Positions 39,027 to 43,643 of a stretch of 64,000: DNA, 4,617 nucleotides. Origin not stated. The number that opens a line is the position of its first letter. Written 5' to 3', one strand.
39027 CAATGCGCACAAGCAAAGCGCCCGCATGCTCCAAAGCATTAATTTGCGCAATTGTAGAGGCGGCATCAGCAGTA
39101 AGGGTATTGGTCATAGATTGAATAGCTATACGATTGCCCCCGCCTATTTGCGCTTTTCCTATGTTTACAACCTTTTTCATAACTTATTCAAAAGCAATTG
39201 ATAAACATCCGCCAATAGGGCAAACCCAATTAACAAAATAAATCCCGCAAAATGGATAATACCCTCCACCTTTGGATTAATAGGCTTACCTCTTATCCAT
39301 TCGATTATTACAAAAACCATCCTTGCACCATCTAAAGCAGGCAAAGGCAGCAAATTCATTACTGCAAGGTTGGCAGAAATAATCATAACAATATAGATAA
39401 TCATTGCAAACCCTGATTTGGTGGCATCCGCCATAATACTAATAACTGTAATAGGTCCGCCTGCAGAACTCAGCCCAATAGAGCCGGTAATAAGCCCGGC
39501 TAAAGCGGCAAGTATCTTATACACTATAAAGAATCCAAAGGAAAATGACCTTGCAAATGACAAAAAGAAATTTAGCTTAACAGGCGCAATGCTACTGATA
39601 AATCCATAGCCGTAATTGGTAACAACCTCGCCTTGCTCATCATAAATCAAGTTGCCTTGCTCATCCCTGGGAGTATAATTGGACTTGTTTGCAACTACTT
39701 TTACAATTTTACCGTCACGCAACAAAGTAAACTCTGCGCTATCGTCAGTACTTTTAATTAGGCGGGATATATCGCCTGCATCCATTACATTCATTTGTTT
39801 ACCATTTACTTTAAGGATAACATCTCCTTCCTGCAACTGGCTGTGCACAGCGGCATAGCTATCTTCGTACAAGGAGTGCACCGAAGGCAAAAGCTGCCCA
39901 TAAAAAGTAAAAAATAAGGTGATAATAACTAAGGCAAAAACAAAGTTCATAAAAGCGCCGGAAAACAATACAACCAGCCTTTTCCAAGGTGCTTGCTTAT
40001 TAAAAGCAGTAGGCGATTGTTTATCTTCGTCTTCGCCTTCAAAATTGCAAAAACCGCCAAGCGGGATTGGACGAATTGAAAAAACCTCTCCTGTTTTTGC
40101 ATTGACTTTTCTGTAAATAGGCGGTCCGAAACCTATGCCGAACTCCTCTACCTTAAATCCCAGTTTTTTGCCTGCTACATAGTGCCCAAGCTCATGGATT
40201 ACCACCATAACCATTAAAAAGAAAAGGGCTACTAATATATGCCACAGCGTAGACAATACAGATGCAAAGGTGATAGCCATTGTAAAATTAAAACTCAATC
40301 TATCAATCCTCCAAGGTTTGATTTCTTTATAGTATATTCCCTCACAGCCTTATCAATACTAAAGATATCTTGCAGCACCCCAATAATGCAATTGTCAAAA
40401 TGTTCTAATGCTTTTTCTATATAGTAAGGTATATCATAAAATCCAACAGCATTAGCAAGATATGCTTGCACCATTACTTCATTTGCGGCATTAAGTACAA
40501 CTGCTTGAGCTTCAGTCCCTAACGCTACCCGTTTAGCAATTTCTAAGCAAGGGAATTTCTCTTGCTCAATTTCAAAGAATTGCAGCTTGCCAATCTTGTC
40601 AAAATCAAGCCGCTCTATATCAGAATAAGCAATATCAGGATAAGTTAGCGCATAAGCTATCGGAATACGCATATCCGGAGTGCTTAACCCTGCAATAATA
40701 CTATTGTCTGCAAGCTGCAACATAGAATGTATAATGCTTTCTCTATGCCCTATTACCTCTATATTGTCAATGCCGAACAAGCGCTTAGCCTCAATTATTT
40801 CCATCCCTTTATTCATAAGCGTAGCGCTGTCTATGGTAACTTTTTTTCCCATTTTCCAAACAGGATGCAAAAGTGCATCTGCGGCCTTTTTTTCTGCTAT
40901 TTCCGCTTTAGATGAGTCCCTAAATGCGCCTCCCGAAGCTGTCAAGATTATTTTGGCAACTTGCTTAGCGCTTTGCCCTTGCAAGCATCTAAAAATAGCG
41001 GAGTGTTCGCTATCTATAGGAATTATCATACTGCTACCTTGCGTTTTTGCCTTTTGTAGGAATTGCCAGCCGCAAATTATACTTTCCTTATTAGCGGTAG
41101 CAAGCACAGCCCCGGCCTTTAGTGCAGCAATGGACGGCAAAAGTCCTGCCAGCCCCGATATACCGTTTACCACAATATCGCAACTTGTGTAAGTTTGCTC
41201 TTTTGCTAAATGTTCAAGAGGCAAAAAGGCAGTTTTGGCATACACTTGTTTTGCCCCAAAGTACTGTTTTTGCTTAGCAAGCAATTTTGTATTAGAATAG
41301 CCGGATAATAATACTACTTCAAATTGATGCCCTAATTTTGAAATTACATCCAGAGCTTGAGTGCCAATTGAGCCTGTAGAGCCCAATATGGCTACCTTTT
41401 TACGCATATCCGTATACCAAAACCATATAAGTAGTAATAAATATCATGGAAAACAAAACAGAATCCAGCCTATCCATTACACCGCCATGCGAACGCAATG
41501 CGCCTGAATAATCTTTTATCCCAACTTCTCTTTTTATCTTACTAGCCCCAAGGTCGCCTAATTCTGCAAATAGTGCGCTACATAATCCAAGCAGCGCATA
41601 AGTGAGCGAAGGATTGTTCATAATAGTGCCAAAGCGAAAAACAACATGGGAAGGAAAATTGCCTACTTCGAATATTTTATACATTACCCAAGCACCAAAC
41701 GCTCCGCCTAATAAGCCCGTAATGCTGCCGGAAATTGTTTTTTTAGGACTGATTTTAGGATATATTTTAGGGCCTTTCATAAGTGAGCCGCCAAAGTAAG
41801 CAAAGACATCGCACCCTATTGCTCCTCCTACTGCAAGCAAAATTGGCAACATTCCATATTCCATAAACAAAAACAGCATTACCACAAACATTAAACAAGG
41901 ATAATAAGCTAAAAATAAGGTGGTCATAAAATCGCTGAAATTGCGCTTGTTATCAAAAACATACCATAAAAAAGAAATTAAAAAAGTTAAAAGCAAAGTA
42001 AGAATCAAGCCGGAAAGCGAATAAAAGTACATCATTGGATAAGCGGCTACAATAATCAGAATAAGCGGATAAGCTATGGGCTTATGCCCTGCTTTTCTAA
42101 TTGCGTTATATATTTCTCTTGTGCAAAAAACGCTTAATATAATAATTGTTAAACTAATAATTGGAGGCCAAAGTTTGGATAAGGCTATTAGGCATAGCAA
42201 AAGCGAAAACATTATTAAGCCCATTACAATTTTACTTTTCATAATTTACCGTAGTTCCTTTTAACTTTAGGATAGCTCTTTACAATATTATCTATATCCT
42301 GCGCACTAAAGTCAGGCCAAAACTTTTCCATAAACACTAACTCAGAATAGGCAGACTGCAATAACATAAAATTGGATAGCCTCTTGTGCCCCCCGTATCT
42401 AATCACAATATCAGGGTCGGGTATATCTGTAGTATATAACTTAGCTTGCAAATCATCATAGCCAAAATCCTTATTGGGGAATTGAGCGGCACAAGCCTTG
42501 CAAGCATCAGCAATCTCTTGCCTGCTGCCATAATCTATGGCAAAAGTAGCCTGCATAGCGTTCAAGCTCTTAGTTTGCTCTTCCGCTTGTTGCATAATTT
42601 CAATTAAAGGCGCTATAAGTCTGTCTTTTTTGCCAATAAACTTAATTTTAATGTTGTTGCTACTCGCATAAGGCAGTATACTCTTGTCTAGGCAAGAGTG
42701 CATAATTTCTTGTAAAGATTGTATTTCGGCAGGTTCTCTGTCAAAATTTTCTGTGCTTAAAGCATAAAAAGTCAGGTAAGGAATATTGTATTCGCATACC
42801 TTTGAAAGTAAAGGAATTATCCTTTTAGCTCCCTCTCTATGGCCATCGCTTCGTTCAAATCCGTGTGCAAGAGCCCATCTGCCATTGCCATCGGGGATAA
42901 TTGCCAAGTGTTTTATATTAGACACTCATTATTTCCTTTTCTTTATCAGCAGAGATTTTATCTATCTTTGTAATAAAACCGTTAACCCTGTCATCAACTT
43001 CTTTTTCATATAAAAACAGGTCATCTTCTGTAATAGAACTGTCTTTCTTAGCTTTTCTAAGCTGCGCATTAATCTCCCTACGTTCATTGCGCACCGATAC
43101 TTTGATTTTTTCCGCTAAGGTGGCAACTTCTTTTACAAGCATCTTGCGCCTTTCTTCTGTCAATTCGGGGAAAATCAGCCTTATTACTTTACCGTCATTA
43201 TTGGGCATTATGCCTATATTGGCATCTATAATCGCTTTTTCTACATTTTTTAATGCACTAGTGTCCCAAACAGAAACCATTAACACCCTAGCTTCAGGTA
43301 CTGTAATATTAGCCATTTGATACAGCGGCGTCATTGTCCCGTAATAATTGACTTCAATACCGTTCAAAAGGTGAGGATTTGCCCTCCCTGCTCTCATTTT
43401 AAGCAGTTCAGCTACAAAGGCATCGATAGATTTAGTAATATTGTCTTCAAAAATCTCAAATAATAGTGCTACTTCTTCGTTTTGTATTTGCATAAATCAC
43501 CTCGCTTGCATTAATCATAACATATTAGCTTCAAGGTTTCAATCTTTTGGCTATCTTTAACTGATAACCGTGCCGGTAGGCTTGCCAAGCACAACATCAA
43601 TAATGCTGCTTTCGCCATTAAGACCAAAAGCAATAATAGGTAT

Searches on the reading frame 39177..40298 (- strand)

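Call 79: search_protein_families(library=pfam, proteins=[window:39177-40298:-], max_evalue=0.00001)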
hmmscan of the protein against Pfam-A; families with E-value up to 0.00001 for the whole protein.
window:39177-40298:- (373 aa): 2 families
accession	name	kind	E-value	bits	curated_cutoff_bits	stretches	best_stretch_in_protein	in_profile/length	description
PF02163.28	Peptidase_M50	-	5.8e-58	196.3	27.2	1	24-357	2-219/221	Peptidase family M50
PF17820.7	PDZ_6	-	2.8e-06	27.4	27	1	145-193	7-53/54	PDZ domain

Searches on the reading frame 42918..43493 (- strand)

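Call 100: search_protein_families(library=pfam, proteins=[window:42918-43493:-], max_evalue=0.001)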
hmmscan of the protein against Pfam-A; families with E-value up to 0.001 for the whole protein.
window:42918-43493:- (191 aa): 1 family
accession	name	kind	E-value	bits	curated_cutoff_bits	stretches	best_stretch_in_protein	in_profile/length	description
PF01765.24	RRF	-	4.9e-60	202.5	29.7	1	28-189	3-164/164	Ribosome recycling factor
